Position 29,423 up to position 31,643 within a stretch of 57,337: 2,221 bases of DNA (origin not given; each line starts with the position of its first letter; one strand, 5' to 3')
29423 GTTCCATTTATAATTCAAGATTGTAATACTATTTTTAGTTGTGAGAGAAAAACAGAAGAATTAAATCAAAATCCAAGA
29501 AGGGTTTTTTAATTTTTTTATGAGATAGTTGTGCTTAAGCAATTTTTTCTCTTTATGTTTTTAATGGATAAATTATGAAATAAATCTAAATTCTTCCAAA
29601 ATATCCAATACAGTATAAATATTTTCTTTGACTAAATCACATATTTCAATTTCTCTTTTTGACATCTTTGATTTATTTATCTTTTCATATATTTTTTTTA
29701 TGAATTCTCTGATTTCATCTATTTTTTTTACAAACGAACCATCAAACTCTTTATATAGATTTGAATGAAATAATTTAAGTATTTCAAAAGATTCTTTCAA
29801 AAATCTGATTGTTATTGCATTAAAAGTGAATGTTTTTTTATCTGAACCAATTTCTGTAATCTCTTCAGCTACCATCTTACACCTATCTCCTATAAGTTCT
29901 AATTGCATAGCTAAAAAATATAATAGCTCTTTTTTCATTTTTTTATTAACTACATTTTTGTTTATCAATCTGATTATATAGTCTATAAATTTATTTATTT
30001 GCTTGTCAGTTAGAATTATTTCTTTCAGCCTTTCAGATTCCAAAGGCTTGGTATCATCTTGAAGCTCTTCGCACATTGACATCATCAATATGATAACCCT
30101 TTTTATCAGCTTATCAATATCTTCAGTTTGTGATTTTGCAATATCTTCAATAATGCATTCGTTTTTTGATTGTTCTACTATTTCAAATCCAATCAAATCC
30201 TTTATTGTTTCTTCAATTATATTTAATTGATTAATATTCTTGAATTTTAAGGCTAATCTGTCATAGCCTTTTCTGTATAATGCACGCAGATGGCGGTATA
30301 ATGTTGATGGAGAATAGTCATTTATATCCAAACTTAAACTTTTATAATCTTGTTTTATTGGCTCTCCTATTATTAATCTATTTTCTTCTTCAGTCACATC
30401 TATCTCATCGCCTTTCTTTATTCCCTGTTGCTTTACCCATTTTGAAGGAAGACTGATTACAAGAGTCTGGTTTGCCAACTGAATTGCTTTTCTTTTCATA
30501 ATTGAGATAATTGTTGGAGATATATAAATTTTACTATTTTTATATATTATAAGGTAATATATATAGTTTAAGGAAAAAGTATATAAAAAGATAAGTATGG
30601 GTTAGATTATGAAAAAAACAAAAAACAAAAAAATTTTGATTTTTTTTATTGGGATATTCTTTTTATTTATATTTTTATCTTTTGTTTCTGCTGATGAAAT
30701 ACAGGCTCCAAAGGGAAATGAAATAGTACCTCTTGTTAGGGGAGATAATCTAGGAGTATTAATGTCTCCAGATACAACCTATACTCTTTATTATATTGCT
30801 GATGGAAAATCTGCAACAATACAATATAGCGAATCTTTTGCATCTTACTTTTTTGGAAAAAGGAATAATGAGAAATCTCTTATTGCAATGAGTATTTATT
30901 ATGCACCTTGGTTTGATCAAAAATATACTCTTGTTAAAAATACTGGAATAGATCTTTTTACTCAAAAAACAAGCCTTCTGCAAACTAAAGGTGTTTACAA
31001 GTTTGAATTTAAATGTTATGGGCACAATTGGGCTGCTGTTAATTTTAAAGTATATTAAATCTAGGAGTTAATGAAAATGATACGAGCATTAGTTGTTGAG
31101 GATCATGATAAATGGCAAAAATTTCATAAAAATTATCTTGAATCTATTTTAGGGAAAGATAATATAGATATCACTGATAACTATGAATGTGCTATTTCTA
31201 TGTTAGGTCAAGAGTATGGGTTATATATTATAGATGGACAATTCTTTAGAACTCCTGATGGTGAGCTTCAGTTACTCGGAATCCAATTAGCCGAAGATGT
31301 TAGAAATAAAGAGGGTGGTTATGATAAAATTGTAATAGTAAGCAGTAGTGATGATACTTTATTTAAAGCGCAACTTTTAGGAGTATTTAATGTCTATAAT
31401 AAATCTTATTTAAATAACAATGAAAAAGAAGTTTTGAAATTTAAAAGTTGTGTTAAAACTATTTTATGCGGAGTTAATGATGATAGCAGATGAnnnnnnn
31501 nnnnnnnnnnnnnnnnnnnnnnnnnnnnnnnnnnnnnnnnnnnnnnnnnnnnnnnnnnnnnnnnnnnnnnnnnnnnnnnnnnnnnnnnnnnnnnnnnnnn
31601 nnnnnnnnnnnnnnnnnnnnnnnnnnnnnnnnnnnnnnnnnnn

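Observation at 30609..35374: Candidate new module: secreted protein, orphan receiver domain, non-canonical Fe-S enzyme, giant Cys-rich M23-like secreted protein, Cys-rich membrane protein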

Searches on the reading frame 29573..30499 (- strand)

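Call 3: search_protein_families(library=pfam, proteins=[window:29573-30499:-], max_evalue=0.1)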
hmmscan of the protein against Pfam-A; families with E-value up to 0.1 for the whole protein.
window:29573-30499:- (308 aa): 6 families
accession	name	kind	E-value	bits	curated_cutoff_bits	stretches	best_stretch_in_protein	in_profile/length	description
PF04014.23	MazE_antitoxin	-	5.7e-09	36.2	24.7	1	10-51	5-46/48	Antidote-toxin recognition MazE, bacterial antitoxin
PF01022.26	HTH_5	-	0.011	16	22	1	61-79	26-44/47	Bacterial regulatory protein, arsR family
PF08845.15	SymE_toxin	-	0.028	14.9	29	1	15-44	23-52/54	Toxin SymE, type I toxin-antitoxin system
PF21559.3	Reb1_MybAD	-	0.039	14.8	27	0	46-75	38-67/68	DNA-binding protein reb1, Myb-associated domain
PF01895.24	PhoU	-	0.058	14.2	23.5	1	155-214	24-89/89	PhoU domain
PF12840.13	HTH_20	-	0.095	13.1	27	0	58-76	26-44/51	Helix-turn-helix domain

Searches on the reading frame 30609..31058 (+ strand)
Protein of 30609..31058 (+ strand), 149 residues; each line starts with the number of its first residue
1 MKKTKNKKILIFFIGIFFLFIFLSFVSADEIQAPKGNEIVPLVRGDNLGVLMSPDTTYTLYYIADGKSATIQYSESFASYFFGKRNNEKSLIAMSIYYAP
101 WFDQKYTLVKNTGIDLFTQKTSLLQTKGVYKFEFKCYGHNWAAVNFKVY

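Call 3: search_protein_families(library=pfam, proteins=[window:30609-31058:+], max_evalue=0.1)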
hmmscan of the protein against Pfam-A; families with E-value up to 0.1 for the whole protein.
window:30609-31058:+ (149 aa): 0 families

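Call 4: search_protein_families(library=ncbifam, proteins=[window:30609-31058:+], max_evalue=0.1)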
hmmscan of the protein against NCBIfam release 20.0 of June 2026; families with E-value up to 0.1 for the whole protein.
window:30609-31058:+ (149 aa): 1 family
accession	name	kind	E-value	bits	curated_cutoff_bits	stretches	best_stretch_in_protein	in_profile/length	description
NF045999.1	MAG1140_fam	equivalog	0.00051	20.2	35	1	2-124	1-121/126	MAG1140 family protein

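Call 48: find_homologous_proteins(query=window:30609-31058:+, max_evalue=0.001)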
Query window:30609-31058:+ (149 aa): 16 proteins with E <= 0.001 among 26 candidates.
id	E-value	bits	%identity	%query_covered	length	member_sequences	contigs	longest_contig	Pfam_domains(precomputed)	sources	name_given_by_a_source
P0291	9.4e-94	329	100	100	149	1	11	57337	-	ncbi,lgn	-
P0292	5.7e-80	284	90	83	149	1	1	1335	-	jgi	jgi:hypothetical protein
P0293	1.3e-66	241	72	99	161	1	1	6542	-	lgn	-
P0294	6.8e-66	239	72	99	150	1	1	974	-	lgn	-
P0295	1.4e-65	238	74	99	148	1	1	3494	-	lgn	-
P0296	1.1e-64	235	74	99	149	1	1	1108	-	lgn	-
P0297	1.1e-63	232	79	88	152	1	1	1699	-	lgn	-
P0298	4.0e-62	227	75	82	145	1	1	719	-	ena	-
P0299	1.5e-60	221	74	87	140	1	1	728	-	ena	-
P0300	6.5e-59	216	71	97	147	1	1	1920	-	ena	-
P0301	7.0e-58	213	67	98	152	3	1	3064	-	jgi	-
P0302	8.3e-56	206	67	96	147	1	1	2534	-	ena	-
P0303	6.1e-51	190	64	99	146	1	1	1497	-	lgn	-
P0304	4.6e-49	184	61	99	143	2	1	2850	-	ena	-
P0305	3.4e-45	172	54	97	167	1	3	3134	-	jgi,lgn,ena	-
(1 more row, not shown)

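Call 50: find_encoding_contigs(protein=P0295, flank=4000, max_places=1)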
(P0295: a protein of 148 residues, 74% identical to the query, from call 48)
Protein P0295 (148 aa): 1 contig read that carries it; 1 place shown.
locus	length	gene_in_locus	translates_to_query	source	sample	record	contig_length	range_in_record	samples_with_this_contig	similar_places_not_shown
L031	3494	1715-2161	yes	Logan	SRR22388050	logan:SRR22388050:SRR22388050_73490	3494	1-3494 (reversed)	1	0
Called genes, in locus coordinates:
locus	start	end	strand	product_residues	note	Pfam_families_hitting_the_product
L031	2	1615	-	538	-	?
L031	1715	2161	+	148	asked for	-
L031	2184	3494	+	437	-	?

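Call 51: find_encoding_contigs(protein=P0301, flank=4000, max_places=1)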
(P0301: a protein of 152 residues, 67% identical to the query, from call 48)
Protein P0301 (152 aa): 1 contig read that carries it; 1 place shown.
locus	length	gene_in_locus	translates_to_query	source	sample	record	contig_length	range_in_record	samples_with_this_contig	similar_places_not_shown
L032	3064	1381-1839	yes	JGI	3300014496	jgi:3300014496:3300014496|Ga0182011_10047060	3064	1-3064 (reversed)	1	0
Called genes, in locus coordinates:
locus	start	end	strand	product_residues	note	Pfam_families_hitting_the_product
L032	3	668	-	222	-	?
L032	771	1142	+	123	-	-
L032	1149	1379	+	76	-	-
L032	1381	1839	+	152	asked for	-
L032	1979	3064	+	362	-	?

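Call 52: find_encoding_contigs(protein=P0305, flank=4000, max_places=1)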
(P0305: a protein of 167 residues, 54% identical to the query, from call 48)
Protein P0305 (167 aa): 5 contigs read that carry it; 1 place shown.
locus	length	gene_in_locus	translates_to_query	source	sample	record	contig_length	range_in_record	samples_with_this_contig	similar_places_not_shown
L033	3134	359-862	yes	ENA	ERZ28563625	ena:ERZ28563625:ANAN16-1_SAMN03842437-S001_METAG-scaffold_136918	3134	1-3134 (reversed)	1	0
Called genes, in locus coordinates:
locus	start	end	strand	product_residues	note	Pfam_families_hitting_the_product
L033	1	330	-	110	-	?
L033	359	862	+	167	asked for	-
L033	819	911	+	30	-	-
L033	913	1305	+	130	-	-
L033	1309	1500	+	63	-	-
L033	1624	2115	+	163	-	-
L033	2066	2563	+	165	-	-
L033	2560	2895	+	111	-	-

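Call 55: search_protein_families(library=padloc, proteins=[window:30609-31058:+], max_evalue=0.01)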
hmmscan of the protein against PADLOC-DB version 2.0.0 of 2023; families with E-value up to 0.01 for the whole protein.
window:30609-31058:+ (149 aa): 0 families

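Call 58: predict_structure(alignment_id=A3)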
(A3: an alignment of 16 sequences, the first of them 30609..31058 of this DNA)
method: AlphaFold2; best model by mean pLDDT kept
length: 149 residues; sequences in the alignment: 16
mean_pLDDT: 85.4   pTM: 0.70
mean pLDDT of the five models: 85.4, 84.8, 82.9, 81.1, 79.3
residues with pLDDT >= 90: 74; 70-90: 53; 50-70: 21; < 50: 1
segments of 3 or more residues with pLDDT < 50: none
pLDDT, mean of each block of 10 residues (from residue 1): 65 87 68 63 89 90 93 91 84 94 89 92 94 92 92
secondary structure, 60 per line:
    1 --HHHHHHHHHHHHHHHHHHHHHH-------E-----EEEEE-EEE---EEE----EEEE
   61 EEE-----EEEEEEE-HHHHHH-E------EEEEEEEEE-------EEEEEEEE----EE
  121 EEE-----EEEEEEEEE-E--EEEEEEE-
elements in order: H3-24 E38-42 E44-46 E50-52 E57-63 E69-75 H77-82 E91-99 E107-114 E119-123 E129-137 E142-148

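Call 63: fold_search(model_id=the predicted structure, library=pdb)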
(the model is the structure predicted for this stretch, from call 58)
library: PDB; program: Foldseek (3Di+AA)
matches with E <= 10: 1623; with E <= 0.001: 15
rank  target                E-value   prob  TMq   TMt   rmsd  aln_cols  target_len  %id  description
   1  3jqw_A                2.7e-04  1.00  0.51  0.63   3.5       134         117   11  Crystal structure of Clostridium histolyticum colH collagenase collagen-binding domain 3 at 2 Angstrom resolution in p (released 2010-09-29)
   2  1pm4_A                4.3e-04  1.00  0.46  0.56   4.5       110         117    9  Crystal structure of Yersinia pseudotuberculosis-derived mitogen (YPM) (released 2004-01-27)
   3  4tlg_B                4.3e-04  1.00  0.50  0.21   6.6       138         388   11  Crystal structure of SEC14-like protein 4 (SEC14L4) (released 2014-07-02)
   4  8u5b_B                4.8e-04  1.00  0.46  0.54   7.3       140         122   12  Cryo-EM structure of human claudin-4 complex with Clostridium perfringens enterotoxin C-terminal domain and sFab COP-1 (released 2023-09-27)
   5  1olm_C                5.1e-04  1.00  0.49  0.21   5.1       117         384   15  Supernatant Protein Factor in Complex with RRR-alpha-Tocopherylquinone: A Link between Oxidized Vitamin E and Choleste (released 2004-08-12)
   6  9pzi_G                5.1e-04  1.00  0.43  0.51   6.1       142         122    9  Crystal Structure of synthetic antibody COP-2 in complex with the C-terminal domain of Clostridium perfringens enterot (released 2025-08-20)
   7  9ihc_B                6.4e-04  1.00  0.41  0.49   3.7       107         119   13  CryoEM structure of a synthetic antibody, COP-2, in complex with the C-terminal domain of Clostridium perfringens Ente (released 2025-03-12)
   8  4lo7_A                6.4e-04  1.00  0.47  0.33   4.3       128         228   10  HA70(D3)-HA17-HA33 (released 2013-10-30)
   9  4lo7_E                6.4e-04  1.00  0.47  0.33   4.3       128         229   10  HA70(D3)-HA17-HA33 (released 2013-10-30)
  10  3x29_B                7.5e-04  1.00  0.40  0.49   4.2       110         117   13  CRYSTAL STRUCTURE of MOUSE CLAUDIN-19 IN COMPLEX with C-TERMINAL FRAGMENT OF CLOSTRIDIUM PERFRINGENS ENTEROTOXIN (released 2015-01-21)
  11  7tdm_B                7.5e-04  1.00  0.43  0.48   6.6       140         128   11  CryoEM Structure of sFab COP-2 Complex with human claudin-4 and Clostridium perfringens enterotoxin C-terminal domain (released 2022-02-09)
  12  4lo8_A                8.0e-04  1.00  0.47  0.32   4.3       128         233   10  HA70(D3)-HA17 (released 2013-10-30)
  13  4hpk_B                8.4e-04  1.00  0.44  0.55   5.2       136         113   10  Crystal structure of Clostridium histolyticum colg collagenase collagen-binding domain 3B at 1.35 Angstrom resolution  (released 2012-12-12)
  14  5sv5                  8.9e-04  1.00  0.43  0.56   7.7       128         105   14  1.0 Angstrom Crystal Structure of pre-Peptidase C-terminal Domain of Collagenase from Bacillus anthracis. (released 2016-08-17)
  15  2o8o_A                1.0e-03  1.00  0.46  0.59   4.8       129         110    9  Crystal structure of Clostridium histolyticum colg collagenase collagen-binding domain 3B at 1.35 Angstrom resolution  (released 2007-12-11)
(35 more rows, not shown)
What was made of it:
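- Closest known: Collagen-binding. Same: The beta-sandwich fold of gene 1 (call 63).
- PliG lysozyme inhibitors appear among the fold matches (call 63, ranks 35 and 37). The better fold matches are binding modules, namely collagen-binding domains and C-CPE (call 63).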

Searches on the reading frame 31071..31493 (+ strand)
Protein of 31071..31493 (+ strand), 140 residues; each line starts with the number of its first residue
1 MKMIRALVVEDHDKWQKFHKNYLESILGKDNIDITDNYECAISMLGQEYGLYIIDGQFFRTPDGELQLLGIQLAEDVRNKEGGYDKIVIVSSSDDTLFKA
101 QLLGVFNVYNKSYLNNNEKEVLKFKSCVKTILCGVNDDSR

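Call 3: search_protein_families(library=pfam, proteins=[window:31071-31493:+], max_evalue=0.1)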
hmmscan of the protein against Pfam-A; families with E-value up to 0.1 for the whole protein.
window:31071-31493:+ (140 aa): 1 family
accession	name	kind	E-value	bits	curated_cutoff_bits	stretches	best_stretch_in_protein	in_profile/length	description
PF00072.30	Response_reg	-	0.0029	18.2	30.2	1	7-100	2-88/111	Response regulator receiver domain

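Call 4: search_protein_families(library=ncbifam, proteins=[window:31071-31493:+], max_evalue=0.1)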
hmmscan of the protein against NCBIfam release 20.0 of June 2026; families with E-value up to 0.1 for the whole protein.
window:31071-31493:+ (140 aa): 1 family
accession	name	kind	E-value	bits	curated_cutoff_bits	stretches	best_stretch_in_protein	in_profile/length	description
NF007467.0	PRK10046.1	equivalog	0.047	13.2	264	1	5-111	6-107/226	two-component response regulator DpiA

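Call 55: search_protein_families(library=padloc, proteins=[window:31071-31493:+], max_evalue=0.01)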
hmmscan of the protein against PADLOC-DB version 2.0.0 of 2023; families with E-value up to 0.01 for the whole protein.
window:31071-31493:+ (140 aa): 0 families

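Call 57: search_solved_structures(query=A2, max_evalue=1, show_alignments=2)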
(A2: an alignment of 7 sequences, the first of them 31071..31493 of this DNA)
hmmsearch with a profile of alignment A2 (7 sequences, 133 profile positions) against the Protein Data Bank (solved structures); distinct sequences matched with E-value up to 1: 14.
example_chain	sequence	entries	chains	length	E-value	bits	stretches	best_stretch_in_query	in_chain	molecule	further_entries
5lwk_A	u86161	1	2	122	0.00087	22.4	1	1-118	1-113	Transcriptional regulatory protein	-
5lwl_A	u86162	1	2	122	0.04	17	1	3-118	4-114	Transcriptional regulatory protein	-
7kbq_A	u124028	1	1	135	0.054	16.6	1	79-108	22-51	DE NOVO DESIGNED OR689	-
3eod_A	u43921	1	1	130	0.089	15.9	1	4-110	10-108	Protein hnr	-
7l9c_A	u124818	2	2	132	0.096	15.8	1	4-110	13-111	Regulator of RpoS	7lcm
3a0r_B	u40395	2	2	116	0.15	15.1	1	1-79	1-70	Response regulator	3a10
3a0u_A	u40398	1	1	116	0.17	15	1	1-77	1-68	Response regulator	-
2r25_B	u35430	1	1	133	0.24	14.5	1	2-61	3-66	Osmosensing histidine protein kinase SLN1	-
1oxb_B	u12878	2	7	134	0.24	14.5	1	2-61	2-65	SLN1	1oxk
7vem_A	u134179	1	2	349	0.3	14.2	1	63-124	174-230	the NADPH-assisted quinone oxidoreductase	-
8a0k_A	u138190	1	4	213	0.39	13.8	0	46-108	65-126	Protein kinase, putative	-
8phx_A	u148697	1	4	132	0.41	13.7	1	2-62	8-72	Histidine protein kinase SLN1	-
8phn_A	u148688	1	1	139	0.51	13.4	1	4-60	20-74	histidine kinase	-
6ont_A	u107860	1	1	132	0.9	12.6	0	3-61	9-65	Two-component response regulator 1452 receiver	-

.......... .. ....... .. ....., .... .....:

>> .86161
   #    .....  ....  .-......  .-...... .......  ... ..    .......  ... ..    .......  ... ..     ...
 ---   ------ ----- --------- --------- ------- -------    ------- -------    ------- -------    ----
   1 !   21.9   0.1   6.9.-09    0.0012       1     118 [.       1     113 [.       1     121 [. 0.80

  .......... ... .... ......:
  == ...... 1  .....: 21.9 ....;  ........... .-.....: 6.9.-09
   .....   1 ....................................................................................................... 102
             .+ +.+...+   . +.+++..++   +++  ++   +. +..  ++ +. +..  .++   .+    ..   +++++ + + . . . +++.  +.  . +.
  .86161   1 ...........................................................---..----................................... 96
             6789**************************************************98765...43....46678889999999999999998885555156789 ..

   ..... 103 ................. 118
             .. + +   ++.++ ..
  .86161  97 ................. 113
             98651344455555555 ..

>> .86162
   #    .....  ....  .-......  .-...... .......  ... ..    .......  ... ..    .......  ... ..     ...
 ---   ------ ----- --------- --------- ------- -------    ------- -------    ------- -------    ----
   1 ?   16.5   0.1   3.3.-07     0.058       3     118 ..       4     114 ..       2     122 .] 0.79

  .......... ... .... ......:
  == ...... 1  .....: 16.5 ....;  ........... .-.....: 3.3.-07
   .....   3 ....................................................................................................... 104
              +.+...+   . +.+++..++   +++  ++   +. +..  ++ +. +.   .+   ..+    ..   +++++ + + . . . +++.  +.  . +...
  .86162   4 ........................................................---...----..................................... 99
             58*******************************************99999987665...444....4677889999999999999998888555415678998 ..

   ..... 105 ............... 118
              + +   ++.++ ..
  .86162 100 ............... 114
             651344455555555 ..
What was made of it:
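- On Response regulator receiver domain (PF00072): The family profile matches a solved receiver (5lwk) at E 8.7e-4 (call 57).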
